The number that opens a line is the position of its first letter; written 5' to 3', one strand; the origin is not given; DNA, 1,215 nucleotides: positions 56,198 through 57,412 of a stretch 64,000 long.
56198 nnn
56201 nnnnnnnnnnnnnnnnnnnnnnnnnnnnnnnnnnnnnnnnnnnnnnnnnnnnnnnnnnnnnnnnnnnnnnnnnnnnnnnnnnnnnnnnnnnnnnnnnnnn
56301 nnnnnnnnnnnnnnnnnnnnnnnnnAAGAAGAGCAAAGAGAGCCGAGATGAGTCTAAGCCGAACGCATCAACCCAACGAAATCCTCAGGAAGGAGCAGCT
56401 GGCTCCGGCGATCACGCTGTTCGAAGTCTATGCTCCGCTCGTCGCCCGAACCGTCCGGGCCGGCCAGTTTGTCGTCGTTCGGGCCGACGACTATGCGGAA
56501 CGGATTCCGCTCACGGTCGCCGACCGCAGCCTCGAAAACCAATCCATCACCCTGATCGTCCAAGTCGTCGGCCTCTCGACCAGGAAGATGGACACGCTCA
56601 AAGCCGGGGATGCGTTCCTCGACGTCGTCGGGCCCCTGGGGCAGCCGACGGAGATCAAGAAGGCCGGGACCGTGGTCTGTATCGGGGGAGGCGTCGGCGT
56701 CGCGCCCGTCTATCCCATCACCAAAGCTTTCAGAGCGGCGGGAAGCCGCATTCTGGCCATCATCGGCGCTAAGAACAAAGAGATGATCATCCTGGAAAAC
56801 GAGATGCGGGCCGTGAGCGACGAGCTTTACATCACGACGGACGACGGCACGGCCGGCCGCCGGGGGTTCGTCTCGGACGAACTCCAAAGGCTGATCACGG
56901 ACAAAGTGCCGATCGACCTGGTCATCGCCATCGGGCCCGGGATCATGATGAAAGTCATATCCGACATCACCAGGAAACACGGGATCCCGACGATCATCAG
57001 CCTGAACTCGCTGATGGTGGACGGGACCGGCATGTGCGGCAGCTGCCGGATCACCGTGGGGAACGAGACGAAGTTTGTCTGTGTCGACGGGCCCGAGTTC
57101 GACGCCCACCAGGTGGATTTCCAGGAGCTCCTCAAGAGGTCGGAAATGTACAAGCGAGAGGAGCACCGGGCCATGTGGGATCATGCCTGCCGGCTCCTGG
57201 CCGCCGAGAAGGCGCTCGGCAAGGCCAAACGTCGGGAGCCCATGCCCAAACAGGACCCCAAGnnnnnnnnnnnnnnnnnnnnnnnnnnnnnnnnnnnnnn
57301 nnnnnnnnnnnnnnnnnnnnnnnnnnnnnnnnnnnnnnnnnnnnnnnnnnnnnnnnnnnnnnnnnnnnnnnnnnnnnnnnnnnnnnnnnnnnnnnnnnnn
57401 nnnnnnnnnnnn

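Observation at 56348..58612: Single-polypeptide NfnA-NfnB (SudB-SudA-like) fusion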

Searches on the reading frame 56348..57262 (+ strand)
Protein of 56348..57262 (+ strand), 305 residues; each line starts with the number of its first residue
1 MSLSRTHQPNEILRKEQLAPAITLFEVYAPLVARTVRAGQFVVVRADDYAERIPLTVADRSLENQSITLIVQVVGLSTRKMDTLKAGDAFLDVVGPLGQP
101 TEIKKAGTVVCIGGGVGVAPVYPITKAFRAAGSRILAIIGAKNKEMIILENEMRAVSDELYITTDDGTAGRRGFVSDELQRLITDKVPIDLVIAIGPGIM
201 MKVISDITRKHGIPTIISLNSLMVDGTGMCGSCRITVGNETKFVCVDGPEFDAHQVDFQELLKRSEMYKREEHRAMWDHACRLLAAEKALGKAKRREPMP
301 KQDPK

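Call 13: search_solved_structures(query=window:56348-57262:+, max_evalue=1e-10, show_alignments=4)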
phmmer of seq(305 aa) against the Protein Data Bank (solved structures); distinct sequences matched with E-value up to 1e-10: 7.
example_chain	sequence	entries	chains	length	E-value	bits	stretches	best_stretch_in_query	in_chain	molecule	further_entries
5jca_S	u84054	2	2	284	9.2e-93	314.2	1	11-274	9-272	NADH-dependent Ferredoxin:NADP Oxidoreductase (NfnI) subunit beta | NADH-dependent Ferredoxin:NADP Oxidoreductase subunit beta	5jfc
4ylf_A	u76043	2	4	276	2.1e-78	267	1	10-273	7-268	Dihydroorotate dehydrogenase B (NAD(+)), electron transfer subunit homolog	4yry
5vj7_B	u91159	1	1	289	7.2e-56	193.1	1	11-278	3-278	Ferredoxin-NADP(+) reductase subunit alpha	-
1ep3_B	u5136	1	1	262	1.1e-18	71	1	28-256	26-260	DIHYDROOROTATE DEHYDROGENASE B (PYRK SUBUNIT)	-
1ep1_B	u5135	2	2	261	1.2e-18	70.9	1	29-256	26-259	DIHYDROOROTATE DEHYDROGENASE B (PYRK SUBUNIT)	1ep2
5ksw_B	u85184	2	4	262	1.3e-16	64.3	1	27-255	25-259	Dihydroorotate dehydrogenase B (NAD(+)), electron transfer subunit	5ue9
3lrx_A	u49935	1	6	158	9.3e-16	61.5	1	84-227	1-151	Putative hydrogenase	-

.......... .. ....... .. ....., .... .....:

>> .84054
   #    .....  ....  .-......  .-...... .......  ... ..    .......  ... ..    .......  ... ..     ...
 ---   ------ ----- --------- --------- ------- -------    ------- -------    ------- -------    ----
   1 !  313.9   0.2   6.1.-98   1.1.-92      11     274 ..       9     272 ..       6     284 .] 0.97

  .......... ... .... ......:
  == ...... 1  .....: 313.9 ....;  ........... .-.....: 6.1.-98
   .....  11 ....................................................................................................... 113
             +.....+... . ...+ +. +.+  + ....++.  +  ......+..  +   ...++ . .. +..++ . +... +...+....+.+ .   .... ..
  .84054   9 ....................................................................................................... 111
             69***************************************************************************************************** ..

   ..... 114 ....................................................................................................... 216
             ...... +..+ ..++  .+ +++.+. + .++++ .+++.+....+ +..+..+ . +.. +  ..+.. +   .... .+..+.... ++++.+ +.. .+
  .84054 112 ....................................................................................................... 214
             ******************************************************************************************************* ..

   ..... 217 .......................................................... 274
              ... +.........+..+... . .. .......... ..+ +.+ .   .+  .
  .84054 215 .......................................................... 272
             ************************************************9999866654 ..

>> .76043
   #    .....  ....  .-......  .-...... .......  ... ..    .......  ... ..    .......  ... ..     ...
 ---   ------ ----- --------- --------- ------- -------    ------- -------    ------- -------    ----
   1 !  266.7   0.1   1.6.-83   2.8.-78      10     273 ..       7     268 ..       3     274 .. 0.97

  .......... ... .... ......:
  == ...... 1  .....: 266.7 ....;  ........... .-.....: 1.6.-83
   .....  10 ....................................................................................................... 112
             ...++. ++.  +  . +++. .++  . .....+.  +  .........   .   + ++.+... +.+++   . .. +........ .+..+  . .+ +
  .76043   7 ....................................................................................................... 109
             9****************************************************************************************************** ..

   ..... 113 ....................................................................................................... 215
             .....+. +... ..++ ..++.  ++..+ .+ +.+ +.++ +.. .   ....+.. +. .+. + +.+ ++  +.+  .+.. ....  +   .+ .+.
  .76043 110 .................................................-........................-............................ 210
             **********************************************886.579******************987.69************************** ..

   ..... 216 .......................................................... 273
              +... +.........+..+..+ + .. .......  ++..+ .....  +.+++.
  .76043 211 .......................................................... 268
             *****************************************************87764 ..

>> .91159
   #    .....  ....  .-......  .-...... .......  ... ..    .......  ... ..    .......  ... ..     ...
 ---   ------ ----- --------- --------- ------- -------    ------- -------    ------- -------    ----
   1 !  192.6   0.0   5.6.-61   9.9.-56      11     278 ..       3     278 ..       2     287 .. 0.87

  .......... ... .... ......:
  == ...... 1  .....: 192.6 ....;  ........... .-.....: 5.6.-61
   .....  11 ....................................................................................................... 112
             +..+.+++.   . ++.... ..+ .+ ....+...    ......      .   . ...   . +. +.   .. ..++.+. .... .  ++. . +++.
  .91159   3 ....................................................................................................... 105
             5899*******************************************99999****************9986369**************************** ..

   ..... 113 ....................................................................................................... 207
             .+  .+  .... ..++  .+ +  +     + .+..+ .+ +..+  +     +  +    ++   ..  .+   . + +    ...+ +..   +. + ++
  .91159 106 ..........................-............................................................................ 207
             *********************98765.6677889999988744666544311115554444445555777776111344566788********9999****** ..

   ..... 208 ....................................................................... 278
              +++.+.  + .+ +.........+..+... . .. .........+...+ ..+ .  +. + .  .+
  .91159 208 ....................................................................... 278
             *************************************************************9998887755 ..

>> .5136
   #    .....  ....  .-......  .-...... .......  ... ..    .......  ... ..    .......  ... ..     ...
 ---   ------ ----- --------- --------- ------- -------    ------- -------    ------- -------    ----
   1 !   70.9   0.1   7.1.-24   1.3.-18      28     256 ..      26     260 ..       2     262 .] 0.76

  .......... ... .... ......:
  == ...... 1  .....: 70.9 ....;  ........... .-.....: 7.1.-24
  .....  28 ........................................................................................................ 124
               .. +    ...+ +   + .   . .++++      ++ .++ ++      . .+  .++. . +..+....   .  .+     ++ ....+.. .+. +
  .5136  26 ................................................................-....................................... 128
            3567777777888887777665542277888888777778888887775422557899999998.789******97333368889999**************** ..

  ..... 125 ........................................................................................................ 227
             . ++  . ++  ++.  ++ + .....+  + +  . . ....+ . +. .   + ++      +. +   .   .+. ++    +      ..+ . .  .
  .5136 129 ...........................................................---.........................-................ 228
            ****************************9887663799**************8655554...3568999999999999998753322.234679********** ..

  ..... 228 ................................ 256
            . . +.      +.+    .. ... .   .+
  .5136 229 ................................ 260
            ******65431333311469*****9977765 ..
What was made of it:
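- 56348..57166 (+): NfnA-like half (residues 1-273): FNR/PyrK-type FAD and NAD(H) domain plus the 2Fe-2S domain and the start of the C-terminal helix. Matches 5jca_S at E 9e-93 and 4ylf_A at E 2e-78 (call 13).
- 57020..57085 (+): [2Fe-2S] site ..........-x10-CV (Asp225, Cys230, Cys233, Cys245). Asp225 aligns with the first Cys of PyrK (call 13).
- On Dihydroorotate dehydrogenase B electron-transfer subunit (PyrK): The first ligand is Asp, not Cys (call 13).
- It also scores 314 bits against NfnI-S but 193 against Xfn-S (call 13). The glycine-rich GGGVG stretch of the NfnA nucleotide domain is kept, whereas Xfn has GAYTG there plus several insertions (call 13). The N-terminal half is specifically NfnA-like, with the Asp-ligated cluster, which GltD partners lack (call 13).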
